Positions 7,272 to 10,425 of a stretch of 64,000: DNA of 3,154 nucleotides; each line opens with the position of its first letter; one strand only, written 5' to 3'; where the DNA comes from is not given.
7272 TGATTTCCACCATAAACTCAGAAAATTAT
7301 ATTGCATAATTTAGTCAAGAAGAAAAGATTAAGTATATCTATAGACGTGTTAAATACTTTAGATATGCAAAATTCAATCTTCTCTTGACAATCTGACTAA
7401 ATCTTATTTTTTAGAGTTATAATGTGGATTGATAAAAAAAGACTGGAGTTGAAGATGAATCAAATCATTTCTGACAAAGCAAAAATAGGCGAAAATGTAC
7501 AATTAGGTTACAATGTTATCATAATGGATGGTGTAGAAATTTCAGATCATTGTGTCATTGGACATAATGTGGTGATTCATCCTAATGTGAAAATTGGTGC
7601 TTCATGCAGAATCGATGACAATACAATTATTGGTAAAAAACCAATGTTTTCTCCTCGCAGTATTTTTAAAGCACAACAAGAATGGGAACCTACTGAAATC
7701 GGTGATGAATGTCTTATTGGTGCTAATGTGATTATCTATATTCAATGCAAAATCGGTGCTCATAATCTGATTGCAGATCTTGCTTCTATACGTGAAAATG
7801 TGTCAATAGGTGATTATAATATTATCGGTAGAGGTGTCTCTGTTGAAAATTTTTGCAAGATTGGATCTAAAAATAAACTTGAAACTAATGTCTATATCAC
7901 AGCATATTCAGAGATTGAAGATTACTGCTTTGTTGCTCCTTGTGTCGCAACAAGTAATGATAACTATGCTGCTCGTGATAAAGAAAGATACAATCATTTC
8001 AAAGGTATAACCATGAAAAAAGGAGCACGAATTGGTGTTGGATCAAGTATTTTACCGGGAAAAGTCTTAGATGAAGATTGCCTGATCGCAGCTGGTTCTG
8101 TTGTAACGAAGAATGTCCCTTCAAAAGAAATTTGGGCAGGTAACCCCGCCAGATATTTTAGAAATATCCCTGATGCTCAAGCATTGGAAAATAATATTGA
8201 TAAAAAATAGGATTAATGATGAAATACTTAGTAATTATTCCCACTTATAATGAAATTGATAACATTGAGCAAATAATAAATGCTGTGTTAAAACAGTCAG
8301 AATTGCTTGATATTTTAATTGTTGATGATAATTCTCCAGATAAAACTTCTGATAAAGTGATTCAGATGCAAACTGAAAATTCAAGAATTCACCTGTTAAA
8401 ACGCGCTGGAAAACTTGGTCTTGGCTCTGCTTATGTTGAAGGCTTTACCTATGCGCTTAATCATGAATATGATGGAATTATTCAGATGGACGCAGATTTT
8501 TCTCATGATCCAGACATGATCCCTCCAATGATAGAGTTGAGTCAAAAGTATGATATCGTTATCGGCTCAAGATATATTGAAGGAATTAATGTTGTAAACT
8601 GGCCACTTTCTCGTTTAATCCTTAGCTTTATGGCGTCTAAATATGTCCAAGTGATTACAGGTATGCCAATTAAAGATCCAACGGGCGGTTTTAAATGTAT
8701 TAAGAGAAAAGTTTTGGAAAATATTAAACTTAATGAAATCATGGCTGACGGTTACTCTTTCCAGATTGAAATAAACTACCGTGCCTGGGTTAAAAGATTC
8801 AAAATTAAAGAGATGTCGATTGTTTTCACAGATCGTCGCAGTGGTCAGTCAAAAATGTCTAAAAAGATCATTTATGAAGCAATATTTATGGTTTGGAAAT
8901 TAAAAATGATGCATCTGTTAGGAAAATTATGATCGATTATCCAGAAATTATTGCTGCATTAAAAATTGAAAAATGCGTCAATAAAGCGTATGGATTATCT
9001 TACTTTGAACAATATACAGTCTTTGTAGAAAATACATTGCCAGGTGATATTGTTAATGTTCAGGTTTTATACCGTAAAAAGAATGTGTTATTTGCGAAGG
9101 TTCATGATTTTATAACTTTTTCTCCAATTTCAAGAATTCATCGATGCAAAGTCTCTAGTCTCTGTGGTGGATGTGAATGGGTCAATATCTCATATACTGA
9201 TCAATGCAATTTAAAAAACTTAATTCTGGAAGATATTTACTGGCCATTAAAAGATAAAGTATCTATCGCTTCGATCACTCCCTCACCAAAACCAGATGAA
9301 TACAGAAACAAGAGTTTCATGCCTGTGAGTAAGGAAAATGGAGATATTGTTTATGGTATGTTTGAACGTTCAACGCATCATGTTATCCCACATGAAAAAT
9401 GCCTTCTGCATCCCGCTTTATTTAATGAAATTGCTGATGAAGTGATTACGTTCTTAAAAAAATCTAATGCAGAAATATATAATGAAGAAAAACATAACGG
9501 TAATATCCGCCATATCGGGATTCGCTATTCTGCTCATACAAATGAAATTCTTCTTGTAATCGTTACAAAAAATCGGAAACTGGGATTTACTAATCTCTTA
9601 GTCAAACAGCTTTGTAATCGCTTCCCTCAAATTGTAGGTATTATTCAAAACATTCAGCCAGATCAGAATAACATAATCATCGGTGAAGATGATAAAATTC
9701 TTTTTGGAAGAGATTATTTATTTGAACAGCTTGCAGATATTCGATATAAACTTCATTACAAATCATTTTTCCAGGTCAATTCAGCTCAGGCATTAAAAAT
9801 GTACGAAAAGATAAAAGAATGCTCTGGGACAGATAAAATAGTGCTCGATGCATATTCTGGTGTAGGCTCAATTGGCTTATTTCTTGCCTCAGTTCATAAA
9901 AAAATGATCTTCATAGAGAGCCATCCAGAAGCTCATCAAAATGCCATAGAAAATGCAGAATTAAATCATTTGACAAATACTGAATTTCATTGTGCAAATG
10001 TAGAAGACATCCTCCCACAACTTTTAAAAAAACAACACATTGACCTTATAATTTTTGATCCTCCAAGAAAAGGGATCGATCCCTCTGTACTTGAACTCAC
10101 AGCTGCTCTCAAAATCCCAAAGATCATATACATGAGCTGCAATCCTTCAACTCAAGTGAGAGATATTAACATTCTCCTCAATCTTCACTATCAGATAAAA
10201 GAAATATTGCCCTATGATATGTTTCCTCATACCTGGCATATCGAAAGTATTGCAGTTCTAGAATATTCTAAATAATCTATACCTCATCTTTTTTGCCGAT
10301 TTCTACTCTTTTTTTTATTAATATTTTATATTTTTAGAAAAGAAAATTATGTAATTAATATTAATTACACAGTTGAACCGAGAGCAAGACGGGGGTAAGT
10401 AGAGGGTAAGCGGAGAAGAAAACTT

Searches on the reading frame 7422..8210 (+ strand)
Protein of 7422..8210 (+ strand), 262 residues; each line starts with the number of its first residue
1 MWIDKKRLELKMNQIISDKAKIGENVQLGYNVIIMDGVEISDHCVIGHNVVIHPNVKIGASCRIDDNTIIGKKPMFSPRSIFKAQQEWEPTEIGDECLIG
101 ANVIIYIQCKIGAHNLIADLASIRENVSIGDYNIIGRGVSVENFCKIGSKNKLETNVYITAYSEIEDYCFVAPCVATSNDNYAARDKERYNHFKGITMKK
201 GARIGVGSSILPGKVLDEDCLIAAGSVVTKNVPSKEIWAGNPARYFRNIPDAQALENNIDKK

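Call 7: search_protein_families(library=pfam, proteins=[window:7422-8210:+], max_evalue=0.00001)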
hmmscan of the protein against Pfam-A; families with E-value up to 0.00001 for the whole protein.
window:7422-8210:+ (262 aa): 4 families
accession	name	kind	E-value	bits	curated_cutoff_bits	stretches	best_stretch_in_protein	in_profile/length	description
PF00132.30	Hexapep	-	2.5e-31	106.5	27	3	20-53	2-35/36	Bacterial transferase hexapeptide (six repeats)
PF14602.12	Hexapep_2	-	4.4e-14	52.3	27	1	21-52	3-32/34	Hexapeptide repeat of succinyl-transferase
PF25084.1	LbH_EIF2B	-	2.4e-13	50.5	54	1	13-74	38-97/105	EIF2B subunit epsilon LbH domain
PF25247.1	LbH_GLGC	-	7.6e-06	26.3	27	0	31-135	15-117/135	GLGC left-handed parallel beta-helix domain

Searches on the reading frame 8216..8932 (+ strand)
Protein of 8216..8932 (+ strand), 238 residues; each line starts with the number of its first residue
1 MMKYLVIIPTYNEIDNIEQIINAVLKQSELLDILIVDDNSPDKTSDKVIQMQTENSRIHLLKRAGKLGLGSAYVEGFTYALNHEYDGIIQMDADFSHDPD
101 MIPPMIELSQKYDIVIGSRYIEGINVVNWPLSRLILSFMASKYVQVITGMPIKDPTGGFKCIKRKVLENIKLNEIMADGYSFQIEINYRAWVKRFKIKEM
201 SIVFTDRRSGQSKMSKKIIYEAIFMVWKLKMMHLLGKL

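Call 7: search_protein_families(library=pfam, proteins=[window:8216-8932:+], max_evalue=0.00001)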
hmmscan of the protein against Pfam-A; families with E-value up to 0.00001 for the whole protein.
window:8216-8932:+ (238 aa): 1 family
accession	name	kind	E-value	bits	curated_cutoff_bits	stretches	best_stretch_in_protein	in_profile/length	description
PF00535.33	Glycos_transf_2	-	3.2e-30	105.7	23.3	1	6-170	2-167/168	Glycosyl transferase family 2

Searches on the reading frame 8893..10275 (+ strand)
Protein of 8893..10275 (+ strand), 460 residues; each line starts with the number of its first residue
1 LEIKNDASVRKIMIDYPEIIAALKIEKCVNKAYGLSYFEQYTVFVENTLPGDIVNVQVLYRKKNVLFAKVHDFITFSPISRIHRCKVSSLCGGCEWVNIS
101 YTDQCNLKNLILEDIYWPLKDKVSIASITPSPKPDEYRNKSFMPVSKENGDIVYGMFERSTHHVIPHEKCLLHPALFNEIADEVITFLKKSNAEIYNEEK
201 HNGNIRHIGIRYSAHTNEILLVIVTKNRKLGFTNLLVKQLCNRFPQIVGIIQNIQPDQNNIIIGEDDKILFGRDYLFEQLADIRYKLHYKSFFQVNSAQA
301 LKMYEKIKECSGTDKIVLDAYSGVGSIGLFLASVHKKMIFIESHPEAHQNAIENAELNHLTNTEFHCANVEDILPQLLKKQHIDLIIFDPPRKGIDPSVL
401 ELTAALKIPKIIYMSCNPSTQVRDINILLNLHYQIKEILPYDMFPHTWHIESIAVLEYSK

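Call 7: search_protein_families(library=pfam, proteins=[window:8893-10275:+], max_evalue=0.00001)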
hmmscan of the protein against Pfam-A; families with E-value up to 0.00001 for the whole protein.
window:8893-10275:+ (460 aa): 4 families
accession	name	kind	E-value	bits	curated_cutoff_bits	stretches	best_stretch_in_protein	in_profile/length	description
PF05958.17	tRNA_U5-meth_tr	-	1.4e-26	93.8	23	1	105-456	6-354/357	tRNA (Uracil-5-)-methyltransferase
PF13847.12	Methyltransf_31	-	2.1e-08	34.4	27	1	315-389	5-81/145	Methyltransferase domain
PF03602.21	Cons_hypoth95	-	4.1e-08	33.6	24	1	312-393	40-124/182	Conserved hypothetical protein 95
PF01938.26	TRAM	-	4.8e-06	26.8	21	0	34-70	21-60/61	TRAM domain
